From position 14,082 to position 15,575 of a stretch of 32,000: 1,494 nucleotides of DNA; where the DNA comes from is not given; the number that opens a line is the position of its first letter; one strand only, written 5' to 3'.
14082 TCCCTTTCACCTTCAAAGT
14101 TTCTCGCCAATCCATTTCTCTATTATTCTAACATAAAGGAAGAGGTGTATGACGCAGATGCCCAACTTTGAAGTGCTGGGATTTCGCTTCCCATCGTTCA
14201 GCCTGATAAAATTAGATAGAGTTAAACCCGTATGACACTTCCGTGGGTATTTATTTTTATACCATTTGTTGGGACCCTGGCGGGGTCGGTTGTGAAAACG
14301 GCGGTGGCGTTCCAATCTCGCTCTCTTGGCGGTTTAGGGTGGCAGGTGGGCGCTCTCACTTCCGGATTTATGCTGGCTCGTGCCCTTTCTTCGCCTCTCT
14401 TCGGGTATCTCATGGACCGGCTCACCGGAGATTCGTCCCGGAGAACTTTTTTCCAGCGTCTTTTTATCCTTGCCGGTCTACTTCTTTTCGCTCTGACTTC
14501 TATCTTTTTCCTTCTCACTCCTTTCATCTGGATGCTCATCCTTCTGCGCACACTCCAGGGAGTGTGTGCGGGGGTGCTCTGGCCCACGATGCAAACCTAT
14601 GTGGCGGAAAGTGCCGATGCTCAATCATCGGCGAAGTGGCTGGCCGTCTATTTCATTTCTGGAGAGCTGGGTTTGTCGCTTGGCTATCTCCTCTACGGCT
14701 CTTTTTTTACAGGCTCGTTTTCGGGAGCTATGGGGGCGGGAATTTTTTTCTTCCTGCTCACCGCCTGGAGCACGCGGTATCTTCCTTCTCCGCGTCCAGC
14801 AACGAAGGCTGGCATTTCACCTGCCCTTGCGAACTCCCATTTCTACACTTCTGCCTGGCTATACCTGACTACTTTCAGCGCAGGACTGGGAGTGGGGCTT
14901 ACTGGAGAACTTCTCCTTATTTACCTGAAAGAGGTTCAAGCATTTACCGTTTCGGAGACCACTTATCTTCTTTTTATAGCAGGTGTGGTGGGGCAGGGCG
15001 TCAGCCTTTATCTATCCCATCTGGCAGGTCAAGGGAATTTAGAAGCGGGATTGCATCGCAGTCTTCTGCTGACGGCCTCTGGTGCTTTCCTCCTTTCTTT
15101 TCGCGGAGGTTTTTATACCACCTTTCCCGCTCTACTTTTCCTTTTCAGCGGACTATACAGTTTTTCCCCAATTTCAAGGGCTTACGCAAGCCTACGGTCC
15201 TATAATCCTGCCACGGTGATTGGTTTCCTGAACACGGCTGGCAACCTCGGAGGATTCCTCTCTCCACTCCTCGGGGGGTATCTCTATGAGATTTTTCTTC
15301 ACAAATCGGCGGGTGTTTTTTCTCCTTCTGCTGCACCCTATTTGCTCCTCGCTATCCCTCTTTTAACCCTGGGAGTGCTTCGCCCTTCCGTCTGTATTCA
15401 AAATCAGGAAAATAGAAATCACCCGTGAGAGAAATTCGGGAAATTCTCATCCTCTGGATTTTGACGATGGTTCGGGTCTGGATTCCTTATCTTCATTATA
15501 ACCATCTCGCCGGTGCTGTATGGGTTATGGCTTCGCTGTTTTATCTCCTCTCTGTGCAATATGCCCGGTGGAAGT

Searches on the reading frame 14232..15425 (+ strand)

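Call 72: search_protein_families(library=pfam, proteins=[window:14232-15425:+], max_evalue=0.00001)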
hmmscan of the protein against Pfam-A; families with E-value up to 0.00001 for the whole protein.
window:14232-15425:+ (398 aa): 1 family
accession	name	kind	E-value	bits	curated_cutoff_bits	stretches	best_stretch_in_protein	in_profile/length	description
PF07690.21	MFS_1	-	7e-24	84.8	33.4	1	12-345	6-347/347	Major Facilitator Superfamily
